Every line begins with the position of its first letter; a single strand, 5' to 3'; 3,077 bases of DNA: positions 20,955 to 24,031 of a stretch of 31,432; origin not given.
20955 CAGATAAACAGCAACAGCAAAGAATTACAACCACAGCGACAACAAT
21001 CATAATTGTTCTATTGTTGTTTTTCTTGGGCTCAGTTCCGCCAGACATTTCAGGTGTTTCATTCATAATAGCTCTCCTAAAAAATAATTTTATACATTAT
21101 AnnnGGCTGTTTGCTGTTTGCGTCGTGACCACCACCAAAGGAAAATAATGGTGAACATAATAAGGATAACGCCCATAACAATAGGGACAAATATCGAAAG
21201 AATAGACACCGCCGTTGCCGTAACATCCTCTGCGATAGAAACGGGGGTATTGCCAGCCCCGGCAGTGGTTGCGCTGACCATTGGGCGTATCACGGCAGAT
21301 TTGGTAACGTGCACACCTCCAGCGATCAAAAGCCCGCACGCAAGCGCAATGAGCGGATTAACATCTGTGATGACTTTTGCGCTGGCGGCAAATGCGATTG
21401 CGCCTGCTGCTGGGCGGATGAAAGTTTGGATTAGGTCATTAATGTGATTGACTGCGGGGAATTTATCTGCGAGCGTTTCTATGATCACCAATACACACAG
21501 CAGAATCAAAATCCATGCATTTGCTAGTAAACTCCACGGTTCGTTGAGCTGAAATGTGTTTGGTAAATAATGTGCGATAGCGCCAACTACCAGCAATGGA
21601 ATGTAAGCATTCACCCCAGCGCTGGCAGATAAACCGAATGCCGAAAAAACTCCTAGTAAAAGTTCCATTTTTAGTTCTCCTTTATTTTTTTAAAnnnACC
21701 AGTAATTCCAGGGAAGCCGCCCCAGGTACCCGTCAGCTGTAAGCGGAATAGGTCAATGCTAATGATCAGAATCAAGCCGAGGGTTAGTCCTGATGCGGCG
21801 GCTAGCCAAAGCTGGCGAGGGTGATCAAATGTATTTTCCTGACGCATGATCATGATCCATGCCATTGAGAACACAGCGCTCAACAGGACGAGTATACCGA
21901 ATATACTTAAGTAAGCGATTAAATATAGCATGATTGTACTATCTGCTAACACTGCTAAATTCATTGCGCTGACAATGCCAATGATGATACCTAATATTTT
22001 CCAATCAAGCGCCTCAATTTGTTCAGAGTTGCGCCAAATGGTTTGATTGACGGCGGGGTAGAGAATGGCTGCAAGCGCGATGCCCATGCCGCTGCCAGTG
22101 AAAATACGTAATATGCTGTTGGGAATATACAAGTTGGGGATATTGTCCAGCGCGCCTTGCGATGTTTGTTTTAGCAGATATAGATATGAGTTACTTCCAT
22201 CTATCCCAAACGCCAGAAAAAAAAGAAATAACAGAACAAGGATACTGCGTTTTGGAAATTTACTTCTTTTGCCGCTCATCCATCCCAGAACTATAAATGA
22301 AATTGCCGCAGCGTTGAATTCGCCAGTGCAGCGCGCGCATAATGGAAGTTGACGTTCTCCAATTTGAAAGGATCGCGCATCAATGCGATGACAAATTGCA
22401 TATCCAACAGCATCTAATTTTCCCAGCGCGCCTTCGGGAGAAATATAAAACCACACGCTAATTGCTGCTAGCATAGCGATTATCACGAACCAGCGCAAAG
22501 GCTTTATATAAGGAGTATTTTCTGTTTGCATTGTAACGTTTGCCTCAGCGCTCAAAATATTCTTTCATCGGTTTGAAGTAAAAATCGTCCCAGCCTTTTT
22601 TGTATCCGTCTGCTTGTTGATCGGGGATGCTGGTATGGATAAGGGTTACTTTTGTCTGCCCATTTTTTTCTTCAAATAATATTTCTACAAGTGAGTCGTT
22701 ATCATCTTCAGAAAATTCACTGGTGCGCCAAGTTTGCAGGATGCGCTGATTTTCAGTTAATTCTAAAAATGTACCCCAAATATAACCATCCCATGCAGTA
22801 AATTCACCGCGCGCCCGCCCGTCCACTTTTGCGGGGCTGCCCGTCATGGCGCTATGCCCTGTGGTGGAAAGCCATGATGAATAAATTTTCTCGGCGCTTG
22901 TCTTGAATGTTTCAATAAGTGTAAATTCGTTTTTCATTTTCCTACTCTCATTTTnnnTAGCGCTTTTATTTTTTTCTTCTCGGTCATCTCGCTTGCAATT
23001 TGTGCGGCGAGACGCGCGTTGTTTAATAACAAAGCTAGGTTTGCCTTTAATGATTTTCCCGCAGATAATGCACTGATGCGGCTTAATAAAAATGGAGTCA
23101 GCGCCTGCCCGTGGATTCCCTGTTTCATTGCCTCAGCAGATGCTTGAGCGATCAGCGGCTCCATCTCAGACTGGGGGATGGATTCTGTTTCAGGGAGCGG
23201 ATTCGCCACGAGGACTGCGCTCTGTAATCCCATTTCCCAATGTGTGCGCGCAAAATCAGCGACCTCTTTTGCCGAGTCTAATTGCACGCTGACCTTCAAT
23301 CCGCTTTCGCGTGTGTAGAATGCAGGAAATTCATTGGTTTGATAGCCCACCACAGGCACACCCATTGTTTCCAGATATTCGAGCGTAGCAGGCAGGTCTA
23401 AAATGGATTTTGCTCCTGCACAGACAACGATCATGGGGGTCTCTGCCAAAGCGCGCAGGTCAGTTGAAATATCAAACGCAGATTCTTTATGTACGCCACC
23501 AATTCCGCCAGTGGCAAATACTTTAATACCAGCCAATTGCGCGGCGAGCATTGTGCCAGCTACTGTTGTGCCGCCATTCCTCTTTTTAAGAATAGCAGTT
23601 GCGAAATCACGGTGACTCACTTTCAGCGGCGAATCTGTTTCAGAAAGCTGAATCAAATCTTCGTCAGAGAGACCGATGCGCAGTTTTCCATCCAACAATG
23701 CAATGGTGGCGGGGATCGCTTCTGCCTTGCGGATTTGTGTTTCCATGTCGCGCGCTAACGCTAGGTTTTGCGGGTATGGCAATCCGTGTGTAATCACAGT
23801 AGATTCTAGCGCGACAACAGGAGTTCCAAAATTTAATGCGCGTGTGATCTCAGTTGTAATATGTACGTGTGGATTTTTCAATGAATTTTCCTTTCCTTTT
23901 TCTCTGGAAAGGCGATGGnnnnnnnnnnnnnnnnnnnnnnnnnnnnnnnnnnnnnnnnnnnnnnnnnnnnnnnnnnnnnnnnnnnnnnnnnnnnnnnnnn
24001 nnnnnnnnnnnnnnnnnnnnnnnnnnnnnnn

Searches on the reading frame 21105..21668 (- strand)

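Call 4: search_protein_families(library=pfam, proteins=[window:21105-21668:-], max_evalue=1)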
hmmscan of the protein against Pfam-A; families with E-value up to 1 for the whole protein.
window:21105-21668:- (188 aa): 7 families
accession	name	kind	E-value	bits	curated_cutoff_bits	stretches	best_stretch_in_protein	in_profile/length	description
PF13548.11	DUF4126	-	3.8e-46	157.5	27.5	1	8-181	2-174/175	Domain of unknown function (DUF4126)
PF20087.4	DUF6479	-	0.011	16.6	25.4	1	148-186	9-47/120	Family of unknown function (DUF6479)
PF03408.20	Foamy_virus_ENV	-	0.017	13.3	27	1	127-176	920-969/982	Foamy virus envelope protein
PF14610.12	Psg1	-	0.023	14.9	30.1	1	152-184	152-184/186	Ykl077w/Psg1 (Pma1 Stabilization in Golgi)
PF15179.11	Myc_target_1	-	0.061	13.7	31.1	1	144-185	11-51/193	Myc target protein 1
PF15681.10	LAX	-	0.64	9.2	27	1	154-186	8-39/350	Lymphocyte activation family X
PF15102.11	TMEM154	-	0.88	9.8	30.3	1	155-186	63-96/153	TMEM154 protein family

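Call 61: search_protein_families(library=ncbifam, proteins=[window:21105-21668:-], max_evalue=0.001)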
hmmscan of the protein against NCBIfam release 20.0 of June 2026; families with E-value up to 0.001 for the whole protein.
window:21105-21668:- (188 aa): 0 families

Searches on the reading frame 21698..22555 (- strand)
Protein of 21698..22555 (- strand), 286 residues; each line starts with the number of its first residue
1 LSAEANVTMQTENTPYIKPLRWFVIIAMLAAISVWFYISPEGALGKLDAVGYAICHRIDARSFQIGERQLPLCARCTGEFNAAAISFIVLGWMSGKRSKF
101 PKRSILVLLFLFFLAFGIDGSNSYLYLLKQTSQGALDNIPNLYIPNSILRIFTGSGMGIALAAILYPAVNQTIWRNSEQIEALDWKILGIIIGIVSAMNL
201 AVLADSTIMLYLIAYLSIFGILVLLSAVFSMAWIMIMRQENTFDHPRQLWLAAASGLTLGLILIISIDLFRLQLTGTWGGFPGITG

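Call 4: search_protein_families(library=pfam, proteins=[window:21698-22555:-], max_evalue=1)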
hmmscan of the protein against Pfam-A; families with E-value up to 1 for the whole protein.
window:21698-22555:- (286 aa): 2 families
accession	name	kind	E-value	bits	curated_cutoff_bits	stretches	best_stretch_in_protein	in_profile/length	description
PF09858.14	DUF2085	-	2.6e-19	69.9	25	1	55-163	1-89/90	Predicted membrane protein (DUF2085)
PF15013.11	CCSMST1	-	0.12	12.9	26.1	0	225-245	37-57/74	CCSMST1 family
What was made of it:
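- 20905..22555 (-): DUF2085 (21695-22555), DUF4126 (21102-21668) and a 53-aa CCCC TM peptide (20905-21066). They are co-directional and tightly spaced, but they are local additions and not conserved with the pair. Pfam (call 4).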

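Call 61: search_protein_families(library=ncbifam, proteins=[window:21698-22555:-], max_evalue=0.001)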
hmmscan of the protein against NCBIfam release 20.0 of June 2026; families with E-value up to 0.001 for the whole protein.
window:21698-22555:- (286 aa): 0 families

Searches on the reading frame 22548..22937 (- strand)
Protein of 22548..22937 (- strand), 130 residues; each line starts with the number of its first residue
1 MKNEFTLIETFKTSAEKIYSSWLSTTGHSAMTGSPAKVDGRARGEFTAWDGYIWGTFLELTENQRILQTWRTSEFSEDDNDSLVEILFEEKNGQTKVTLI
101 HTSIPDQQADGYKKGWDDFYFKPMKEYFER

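Call 4: search_protein_families(library=pfam, proteins=[window:22548-22937:-], max_evalue=1)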
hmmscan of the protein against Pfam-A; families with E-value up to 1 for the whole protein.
window:22548-22937:- (130 aa): 1 family
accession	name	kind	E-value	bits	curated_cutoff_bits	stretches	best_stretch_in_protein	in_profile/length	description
PF08327.17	AHSA1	-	1.2e-17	64.8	22.1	1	13-129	2-125/125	Activator of Hsp90 ATPase homolog 1-like protein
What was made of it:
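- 22545..22937 (-): AHSA1/SRPBCC small protein, a frequent fourth gene. Pfam E 1.2e-17 (call 4).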

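Call 61: search_protein_families(library=ncbifam, proteins=[window:22548-22937:-], max_evalue=0.001)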
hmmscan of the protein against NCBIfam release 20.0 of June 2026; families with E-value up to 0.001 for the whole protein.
window:22548-22937:- (130 aa): 0 families

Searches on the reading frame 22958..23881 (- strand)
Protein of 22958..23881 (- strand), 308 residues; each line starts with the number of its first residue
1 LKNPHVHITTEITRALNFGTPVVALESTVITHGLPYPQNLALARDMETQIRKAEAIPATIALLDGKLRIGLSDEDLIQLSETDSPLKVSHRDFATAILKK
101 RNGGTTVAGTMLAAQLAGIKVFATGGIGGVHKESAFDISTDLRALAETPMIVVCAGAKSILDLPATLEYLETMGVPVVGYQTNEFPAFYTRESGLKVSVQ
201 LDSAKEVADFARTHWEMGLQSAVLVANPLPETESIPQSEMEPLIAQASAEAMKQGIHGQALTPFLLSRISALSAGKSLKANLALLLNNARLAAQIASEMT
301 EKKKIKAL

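Call 4: search_protein_families(library=pfam, proteins=[window:22958-23881:-], max_evalue=1)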
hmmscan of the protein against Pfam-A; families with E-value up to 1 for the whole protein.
window:22958-23881:- (308 aa): 1 family
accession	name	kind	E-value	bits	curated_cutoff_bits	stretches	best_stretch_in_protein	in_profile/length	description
PF04227.17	Indigoidine_A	-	4.2e-123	410.7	25.2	1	11-298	1-291/291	Indigoidine synthase A like protein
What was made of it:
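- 22955..23881 (-): psuG (pseudouridine-5'-phosphate glycosidase family, Indigoidine_A), 37 nt downstream of B. It is the conserved third gene of the operon. Pfam E 4.2e-123 (call 4).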

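Call 61: search_protein_families(library=ncbifam, proteins=[window:22958-23881:-], max_evalue=0.001)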
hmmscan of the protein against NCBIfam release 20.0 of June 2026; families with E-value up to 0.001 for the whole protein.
window:22958-23881:- (308 aa): 0 families

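Call 84: find_related_loci(query=window:22958-23881:-, collection=metagenome_contigs, flank=5000)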
Query window:22958-23881:- (308 aa) in metagenome_contigs; peptide patterns used: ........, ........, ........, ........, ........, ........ (x = any residue, [..] = any of these).
304 stretches matched a pattern; 147 encode a relative of the query (tblastn E <= 1e-3); the best 80 are kept; 80 distinct loci.
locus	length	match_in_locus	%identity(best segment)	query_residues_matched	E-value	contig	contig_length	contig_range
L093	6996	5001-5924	80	1-308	1e-156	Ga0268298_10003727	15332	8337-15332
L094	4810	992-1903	75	1-304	3e-159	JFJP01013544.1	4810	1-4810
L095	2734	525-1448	80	1-308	2e-165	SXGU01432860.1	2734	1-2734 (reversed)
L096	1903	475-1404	79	1-308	2e-168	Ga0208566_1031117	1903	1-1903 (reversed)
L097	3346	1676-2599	79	1-308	4e-162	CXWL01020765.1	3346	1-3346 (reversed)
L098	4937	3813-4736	78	1-308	2e-157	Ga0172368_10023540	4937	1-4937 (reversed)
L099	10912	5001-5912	78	1-304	3e-154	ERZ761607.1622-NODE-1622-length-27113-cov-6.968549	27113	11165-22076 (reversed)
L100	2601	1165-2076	77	1-304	1e-163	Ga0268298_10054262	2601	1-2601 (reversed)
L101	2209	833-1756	79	1-308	9e-165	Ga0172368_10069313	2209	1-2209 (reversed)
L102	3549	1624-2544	78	1-307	1e-159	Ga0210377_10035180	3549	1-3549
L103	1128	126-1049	78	1-308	4e-169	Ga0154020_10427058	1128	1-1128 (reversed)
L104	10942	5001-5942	78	1-308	1e-152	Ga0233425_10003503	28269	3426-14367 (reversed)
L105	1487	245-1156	78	1-304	1e-166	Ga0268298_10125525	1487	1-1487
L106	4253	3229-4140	76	1-304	3e-156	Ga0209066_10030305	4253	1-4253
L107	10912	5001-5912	79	1-304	1e-152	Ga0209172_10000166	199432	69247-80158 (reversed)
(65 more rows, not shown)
